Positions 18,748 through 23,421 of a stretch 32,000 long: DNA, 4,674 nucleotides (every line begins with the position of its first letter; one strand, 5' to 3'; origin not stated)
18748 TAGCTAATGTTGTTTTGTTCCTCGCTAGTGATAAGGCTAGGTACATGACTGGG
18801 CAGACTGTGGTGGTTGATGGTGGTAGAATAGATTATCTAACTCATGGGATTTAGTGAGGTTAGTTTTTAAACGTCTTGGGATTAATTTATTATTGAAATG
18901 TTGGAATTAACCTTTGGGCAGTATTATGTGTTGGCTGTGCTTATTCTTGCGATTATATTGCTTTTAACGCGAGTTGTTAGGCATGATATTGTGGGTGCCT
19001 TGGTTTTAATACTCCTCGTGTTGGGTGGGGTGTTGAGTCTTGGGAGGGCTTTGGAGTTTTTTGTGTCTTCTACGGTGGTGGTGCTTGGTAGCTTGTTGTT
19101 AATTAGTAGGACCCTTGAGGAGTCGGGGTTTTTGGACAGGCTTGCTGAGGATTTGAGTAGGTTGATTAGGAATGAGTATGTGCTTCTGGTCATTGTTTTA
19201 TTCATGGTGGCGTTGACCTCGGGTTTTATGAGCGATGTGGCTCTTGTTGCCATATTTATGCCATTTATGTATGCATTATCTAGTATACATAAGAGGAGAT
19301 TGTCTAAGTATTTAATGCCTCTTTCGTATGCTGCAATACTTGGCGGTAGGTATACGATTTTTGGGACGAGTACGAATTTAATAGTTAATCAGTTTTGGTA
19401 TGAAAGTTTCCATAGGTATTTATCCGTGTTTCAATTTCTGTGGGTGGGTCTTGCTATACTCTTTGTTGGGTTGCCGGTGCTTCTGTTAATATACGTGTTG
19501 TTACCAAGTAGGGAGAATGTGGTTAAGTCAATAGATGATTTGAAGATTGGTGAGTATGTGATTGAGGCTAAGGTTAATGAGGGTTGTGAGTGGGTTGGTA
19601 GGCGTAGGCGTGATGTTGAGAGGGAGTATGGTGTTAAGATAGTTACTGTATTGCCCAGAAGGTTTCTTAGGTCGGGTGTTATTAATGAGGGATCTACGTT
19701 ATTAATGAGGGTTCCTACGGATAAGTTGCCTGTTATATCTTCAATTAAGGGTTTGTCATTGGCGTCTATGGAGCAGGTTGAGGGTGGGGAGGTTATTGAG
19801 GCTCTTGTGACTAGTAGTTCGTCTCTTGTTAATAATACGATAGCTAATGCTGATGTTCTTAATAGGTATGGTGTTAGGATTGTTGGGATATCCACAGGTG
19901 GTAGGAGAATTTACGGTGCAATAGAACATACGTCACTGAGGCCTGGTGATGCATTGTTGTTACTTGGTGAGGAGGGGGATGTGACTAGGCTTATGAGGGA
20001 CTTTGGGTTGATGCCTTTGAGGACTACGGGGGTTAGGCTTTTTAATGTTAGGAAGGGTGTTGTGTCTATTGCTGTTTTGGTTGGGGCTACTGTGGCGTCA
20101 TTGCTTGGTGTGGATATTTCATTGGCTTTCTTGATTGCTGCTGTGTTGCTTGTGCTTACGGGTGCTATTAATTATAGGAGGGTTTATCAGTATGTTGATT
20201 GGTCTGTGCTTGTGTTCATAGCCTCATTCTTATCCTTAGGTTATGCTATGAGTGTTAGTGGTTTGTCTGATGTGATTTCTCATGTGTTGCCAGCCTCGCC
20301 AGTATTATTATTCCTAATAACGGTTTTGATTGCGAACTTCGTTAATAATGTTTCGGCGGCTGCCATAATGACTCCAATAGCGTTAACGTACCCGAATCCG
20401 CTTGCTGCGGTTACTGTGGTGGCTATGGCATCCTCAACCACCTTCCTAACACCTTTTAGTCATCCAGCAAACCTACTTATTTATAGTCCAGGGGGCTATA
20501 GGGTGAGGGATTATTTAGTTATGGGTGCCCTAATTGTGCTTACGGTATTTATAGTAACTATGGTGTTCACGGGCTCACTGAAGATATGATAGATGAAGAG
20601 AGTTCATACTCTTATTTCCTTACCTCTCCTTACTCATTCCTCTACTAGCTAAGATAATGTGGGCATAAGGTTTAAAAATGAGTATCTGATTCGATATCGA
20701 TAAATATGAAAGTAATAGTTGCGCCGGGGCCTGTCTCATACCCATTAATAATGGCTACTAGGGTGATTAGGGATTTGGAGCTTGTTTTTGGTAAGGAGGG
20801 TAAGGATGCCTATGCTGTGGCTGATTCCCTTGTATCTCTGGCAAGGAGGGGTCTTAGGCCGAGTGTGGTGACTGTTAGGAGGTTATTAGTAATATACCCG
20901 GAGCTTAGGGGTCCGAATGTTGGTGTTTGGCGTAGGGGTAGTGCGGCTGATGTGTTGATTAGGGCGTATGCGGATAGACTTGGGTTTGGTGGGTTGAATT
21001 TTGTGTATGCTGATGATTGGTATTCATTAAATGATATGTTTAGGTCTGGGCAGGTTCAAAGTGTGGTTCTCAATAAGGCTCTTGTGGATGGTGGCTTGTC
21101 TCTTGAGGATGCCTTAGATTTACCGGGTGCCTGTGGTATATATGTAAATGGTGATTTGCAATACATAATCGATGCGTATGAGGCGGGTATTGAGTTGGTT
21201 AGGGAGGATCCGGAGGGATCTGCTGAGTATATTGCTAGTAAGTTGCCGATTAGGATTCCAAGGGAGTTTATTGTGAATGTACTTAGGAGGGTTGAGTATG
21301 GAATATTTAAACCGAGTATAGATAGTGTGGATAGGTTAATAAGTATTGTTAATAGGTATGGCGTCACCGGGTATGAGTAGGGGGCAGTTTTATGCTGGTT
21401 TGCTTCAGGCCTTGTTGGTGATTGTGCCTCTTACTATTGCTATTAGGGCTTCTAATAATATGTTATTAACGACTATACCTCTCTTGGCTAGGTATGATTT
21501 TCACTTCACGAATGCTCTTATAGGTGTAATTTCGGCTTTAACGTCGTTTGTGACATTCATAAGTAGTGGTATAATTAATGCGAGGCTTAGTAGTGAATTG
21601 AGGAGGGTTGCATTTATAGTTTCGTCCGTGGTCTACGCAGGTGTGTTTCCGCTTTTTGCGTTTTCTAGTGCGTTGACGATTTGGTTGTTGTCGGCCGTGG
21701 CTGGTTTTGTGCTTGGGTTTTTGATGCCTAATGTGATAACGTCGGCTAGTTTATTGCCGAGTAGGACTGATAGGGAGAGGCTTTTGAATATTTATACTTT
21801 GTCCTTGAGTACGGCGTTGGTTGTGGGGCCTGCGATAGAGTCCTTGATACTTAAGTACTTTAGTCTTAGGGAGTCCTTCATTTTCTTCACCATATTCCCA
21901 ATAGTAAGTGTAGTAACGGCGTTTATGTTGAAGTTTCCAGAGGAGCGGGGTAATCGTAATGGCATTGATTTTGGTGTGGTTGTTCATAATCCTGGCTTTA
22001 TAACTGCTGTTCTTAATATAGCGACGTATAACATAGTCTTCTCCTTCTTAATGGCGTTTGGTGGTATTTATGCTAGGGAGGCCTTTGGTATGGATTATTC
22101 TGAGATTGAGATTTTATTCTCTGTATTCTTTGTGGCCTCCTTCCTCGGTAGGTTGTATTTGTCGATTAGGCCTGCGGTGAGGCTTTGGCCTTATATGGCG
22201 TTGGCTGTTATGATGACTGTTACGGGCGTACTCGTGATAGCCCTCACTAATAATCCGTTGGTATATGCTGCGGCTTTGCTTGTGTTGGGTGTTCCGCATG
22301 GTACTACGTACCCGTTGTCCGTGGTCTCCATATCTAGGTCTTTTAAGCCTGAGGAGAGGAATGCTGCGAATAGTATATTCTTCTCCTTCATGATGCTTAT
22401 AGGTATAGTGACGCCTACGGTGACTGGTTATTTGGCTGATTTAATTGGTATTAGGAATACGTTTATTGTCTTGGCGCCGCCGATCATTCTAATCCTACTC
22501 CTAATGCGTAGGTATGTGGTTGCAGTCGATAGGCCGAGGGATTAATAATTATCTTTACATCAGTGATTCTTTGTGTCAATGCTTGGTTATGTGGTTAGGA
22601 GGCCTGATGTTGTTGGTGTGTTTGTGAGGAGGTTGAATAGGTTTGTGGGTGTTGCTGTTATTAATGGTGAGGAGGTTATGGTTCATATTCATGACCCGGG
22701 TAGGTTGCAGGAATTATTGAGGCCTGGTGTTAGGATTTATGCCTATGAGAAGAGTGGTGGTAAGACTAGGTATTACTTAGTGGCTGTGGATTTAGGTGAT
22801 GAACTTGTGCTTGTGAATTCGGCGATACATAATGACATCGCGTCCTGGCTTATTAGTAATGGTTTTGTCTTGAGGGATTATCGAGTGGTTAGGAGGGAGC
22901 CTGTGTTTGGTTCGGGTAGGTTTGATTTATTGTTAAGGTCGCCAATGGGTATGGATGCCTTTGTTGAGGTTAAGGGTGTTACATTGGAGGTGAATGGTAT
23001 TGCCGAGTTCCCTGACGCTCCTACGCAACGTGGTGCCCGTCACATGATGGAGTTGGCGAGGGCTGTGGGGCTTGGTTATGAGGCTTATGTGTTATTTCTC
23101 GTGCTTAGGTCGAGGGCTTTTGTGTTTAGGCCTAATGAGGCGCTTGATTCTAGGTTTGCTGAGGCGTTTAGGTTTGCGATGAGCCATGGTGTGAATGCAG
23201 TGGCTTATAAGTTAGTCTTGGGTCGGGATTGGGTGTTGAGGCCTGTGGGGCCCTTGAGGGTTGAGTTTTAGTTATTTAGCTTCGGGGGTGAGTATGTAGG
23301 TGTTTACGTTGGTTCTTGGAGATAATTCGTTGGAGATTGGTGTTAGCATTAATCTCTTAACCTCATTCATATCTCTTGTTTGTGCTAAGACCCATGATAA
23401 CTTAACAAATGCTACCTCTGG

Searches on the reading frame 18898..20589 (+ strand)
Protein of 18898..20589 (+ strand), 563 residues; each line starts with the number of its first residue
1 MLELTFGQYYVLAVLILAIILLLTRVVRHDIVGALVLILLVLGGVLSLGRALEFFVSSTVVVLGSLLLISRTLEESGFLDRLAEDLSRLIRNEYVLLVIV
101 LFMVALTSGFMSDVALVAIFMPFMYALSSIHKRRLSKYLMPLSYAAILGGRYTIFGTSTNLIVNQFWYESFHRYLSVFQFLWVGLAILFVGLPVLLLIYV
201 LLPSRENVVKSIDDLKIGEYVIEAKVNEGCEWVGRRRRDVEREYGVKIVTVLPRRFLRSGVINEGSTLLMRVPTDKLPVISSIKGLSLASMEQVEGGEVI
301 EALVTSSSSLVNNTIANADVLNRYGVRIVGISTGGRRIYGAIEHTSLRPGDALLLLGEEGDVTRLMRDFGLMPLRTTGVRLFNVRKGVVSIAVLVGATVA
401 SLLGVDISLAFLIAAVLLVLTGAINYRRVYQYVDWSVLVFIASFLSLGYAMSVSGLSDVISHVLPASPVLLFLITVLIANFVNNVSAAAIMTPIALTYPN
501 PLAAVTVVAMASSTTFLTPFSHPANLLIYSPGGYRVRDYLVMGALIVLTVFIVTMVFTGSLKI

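Call 8: search_protein_families(library=pfam, proteins=[window:18898-20589:+], max_evalue=0.01)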
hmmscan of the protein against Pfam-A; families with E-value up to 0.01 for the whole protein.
window:18898-20589:+ (563 aa): 3 families
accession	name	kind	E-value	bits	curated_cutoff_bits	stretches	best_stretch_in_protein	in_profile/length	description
PF03600.22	CitMHS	-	3.7e-63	214.1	31.9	2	19-497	1-316/336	Citrate transporter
PF02080.26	TrkA_C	-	5.1e-12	46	27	1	299-369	1-70/71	TrkA-C domain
PF00939.25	Na_sulph_symp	-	5.5e-12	45.9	27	2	5-198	266-461/472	Sodium:sulfate symporter transmembrane region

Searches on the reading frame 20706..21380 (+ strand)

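Call 8: search_protein_families(library=pfam, proteins=[window:20706-21380:+], max_evalue=0.01)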
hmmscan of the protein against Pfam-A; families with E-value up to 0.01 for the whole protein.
window:20706-21380:+ (224 aa): 1 family
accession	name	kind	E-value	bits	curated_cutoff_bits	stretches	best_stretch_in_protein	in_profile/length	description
PF12916.12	DUF3834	-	2.4e-62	210.2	22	1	1-198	2-201/202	Protein of unknown function (DUF3834)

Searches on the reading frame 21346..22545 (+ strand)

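Call 8: search_protein_families(library=pfam, proteins=[window:21346-22545:+], max_evalue=0.01)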
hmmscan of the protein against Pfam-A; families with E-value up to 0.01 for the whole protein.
window:21346-22545:+ (399 aa): 2 families
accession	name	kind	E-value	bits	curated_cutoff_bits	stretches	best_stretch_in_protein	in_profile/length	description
PF07690.21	MFS_1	-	4.2e-38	131.6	33.4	2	29-239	4-229/347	Major Facilitator Superfamily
PF10066.14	DUF2304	-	0.0097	16.6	25.5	1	330-388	21-81/106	Uncharacterized conserved protein (DUF2304)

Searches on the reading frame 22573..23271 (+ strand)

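Call 8: search_protein_families(library=pfam, proteins=[window:22573-23271:+], max_evalue=0.01)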
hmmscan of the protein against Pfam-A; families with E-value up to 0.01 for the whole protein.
window:22573-23271:+ (232 aa): 2 families
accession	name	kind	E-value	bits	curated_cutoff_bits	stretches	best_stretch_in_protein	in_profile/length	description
PF03749.19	SfsA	-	3.1e-38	131.1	22.8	1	85-215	2-133/138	Sugar fermentation stimulation protein RE domain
PF17746.7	SfsA_N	-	2.2e-16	60.1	25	1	18-81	1-63/63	SfsA N-terminal OB domain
